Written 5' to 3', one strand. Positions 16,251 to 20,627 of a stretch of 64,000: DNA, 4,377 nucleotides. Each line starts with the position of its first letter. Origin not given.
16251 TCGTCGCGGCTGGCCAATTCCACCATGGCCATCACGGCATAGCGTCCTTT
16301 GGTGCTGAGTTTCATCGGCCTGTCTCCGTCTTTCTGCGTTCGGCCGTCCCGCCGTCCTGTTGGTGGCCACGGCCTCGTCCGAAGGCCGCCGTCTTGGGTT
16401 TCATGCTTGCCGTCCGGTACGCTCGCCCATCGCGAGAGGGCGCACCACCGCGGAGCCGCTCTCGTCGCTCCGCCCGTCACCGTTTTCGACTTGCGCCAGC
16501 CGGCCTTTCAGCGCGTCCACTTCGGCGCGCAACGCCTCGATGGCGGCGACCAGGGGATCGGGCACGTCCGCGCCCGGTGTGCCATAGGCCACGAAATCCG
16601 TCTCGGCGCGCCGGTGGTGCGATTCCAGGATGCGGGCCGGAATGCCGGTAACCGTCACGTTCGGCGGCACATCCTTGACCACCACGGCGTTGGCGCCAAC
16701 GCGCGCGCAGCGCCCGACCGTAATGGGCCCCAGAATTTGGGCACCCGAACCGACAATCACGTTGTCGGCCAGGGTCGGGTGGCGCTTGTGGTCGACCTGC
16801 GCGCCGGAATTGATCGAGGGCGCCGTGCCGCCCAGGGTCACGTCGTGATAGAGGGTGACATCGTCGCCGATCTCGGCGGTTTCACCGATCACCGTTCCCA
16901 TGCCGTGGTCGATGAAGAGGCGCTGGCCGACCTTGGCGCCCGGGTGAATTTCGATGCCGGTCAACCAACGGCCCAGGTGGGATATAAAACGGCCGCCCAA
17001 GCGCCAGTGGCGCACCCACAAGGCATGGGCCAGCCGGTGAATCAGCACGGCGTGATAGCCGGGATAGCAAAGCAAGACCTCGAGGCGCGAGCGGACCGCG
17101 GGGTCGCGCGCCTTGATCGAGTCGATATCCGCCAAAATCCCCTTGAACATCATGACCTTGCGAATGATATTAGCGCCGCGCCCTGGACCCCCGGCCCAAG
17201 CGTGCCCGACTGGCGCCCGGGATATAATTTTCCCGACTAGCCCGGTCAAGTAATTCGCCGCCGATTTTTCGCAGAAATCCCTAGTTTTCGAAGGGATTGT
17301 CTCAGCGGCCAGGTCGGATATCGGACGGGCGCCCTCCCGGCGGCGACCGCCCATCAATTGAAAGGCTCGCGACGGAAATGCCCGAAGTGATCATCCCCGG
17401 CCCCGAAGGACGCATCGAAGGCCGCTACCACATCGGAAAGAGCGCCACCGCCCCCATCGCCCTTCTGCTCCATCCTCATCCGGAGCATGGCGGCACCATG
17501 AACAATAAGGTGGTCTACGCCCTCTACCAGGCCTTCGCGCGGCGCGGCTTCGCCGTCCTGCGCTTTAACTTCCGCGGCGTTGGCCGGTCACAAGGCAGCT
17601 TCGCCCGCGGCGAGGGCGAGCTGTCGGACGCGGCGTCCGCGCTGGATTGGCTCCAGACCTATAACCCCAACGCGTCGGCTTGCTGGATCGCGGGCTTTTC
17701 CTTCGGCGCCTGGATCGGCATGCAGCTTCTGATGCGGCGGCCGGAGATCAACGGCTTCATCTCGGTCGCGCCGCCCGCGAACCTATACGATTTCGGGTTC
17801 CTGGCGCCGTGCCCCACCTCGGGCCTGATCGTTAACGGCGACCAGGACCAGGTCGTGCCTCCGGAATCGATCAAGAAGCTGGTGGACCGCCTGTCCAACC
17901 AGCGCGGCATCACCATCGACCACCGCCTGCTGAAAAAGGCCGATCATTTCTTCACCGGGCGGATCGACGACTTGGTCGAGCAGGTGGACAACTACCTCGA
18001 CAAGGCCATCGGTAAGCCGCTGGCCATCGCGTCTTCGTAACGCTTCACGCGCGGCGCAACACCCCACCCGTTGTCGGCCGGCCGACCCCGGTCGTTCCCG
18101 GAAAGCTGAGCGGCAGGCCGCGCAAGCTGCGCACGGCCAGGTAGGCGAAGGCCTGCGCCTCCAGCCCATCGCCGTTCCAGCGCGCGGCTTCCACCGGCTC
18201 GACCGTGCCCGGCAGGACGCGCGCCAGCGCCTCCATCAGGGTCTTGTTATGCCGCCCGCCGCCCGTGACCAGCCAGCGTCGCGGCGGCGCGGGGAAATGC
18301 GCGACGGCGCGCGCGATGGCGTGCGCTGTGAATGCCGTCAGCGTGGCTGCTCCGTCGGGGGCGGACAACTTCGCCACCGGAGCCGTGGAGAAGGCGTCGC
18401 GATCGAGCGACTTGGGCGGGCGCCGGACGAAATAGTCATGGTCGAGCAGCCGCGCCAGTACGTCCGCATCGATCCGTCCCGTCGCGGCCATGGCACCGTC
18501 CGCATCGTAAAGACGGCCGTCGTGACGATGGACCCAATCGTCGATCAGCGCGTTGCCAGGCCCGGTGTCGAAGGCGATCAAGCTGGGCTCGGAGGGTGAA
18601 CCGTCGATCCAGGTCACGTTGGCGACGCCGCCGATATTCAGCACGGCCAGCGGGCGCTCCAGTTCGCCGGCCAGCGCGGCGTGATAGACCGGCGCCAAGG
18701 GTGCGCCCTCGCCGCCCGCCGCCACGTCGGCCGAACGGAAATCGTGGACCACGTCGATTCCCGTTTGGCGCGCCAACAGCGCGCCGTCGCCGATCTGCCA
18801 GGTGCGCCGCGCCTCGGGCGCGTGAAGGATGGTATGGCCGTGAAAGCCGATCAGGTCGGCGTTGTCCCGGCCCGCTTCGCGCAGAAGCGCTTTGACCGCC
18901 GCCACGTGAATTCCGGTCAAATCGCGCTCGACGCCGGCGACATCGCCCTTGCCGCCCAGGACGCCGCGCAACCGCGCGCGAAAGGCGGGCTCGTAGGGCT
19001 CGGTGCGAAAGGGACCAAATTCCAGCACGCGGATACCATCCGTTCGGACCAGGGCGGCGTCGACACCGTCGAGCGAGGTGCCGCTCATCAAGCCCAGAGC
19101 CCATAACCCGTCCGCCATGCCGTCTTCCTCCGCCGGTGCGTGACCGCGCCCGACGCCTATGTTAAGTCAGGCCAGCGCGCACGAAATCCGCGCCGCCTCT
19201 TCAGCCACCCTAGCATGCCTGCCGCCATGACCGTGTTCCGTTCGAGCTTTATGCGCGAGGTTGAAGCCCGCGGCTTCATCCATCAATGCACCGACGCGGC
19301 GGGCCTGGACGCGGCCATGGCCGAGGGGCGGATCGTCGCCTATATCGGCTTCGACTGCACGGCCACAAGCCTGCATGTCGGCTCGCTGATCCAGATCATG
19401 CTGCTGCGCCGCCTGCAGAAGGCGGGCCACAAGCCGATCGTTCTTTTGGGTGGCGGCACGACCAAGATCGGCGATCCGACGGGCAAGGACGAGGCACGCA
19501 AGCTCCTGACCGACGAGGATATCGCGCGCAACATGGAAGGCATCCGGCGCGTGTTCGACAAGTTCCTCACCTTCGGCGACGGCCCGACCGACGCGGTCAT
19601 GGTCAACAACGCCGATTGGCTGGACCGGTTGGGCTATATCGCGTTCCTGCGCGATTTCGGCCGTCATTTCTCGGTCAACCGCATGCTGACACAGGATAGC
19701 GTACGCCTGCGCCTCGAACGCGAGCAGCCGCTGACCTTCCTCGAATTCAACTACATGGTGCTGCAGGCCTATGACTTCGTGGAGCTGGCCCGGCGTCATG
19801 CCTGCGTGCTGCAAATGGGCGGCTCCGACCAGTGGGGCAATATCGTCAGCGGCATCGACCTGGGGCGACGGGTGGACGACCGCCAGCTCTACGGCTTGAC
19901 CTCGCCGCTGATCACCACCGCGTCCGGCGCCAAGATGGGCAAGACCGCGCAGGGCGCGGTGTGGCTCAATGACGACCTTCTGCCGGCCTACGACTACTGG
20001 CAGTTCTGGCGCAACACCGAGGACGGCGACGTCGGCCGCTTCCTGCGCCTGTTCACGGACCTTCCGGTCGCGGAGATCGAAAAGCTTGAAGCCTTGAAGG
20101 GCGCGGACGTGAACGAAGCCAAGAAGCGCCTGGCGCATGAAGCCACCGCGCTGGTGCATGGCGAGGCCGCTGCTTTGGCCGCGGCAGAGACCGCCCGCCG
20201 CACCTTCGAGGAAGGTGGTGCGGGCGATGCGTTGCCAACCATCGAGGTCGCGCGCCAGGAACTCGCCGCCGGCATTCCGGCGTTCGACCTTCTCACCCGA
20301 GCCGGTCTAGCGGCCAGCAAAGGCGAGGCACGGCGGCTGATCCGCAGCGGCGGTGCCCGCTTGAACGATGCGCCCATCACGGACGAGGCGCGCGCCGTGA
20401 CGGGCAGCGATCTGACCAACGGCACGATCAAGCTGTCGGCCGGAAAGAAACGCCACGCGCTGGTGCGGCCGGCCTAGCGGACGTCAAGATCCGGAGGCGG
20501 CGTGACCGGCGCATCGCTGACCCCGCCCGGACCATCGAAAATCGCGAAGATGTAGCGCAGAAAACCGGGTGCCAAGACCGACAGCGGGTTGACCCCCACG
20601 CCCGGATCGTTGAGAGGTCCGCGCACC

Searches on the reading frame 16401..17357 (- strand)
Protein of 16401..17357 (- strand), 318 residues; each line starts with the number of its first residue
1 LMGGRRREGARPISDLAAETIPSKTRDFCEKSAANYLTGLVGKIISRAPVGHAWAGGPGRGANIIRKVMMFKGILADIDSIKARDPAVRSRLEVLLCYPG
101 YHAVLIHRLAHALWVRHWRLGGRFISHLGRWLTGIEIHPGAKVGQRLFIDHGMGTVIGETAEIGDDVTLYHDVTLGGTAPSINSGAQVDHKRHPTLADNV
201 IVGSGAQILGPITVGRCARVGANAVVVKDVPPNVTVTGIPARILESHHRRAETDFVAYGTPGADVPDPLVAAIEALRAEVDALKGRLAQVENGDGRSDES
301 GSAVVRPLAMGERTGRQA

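Call 93: search_protein_families(library=pfam, max_evalue=0.00001, proteins=[window:16401-17357:-])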
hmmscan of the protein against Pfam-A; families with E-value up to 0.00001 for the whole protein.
window:16401-17357:- (318 aa): 1 family
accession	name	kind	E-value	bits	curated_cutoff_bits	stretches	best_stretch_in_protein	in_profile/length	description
PF00132.30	Hexapep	-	6.5e-11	41.9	27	1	194-226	2-34/36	Bacterial transferase hexapeptide (six repeats)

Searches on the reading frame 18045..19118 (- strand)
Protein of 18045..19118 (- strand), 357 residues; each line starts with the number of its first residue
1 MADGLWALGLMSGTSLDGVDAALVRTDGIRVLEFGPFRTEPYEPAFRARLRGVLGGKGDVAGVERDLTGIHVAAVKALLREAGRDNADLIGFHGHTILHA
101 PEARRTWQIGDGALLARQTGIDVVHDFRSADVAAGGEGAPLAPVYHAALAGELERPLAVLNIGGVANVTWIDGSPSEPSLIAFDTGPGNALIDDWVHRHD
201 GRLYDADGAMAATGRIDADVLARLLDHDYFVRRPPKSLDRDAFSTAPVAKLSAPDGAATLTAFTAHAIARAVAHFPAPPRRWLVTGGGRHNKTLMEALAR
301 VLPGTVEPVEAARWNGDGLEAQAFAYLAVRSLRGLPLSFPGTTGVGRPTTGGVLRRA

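Call 93: search_protein_families(library=pfam, max_evalue=0.00001, proteins=[window:18045-19118:-])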
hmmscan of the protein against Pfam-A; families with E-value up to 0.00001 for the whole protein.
window:18045-19118:- (357 aa): 1 family
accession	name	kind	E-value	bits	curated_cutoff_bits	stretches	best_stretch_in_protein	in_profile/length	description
PF03702.20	AnmK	-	2.2e-85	287.4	24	1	8-353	4-363/367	Anhydro-N-acetylmuramic acid kinase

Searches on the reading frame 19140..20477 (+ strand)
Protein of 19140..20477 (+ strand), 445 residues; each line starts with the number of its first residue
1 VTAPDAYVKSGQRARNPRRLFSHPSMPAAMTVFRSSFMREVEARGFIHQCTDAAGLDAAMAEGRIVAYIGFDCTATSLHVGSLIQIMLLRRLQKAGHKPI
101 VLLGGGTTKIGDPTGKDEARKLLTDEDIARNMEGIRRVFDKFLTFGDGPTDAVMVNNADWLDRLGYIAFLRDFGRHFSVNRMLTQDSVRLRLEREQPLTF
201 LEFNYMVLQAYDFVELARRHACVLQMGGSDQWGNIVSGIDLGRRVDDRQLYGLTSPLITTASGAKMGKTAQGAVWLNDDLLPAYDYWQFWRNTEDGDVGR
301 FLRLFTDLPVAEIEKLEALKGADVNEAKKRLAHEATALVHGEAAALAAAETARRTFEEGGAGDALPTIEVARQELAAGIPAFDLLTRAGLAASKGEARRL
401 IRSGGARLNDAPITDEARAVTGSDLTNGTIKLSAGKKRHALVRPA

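Call 93: search_protein_families(library=pfam, max_evalue=0.00001, proteins=[window:19140-20477:+])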
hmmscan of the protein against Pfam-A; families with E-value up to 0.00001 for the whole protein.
window:19140-20477:+ (445 aa): 2 families
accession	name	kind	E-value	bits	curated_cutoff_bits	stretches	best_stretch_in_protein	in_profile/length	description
PF00579.31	tRNA-synt_1b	-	4.2e-76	256.5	21.1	1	62-356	3-291/292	tRNA synthetases class I (W and Y)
PF22421.1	SYY_C-terminal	-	3.2e-06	27.4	27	1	364-442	8-83/83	Tyrosine--tRNA ligase SYY-like C-terminal domain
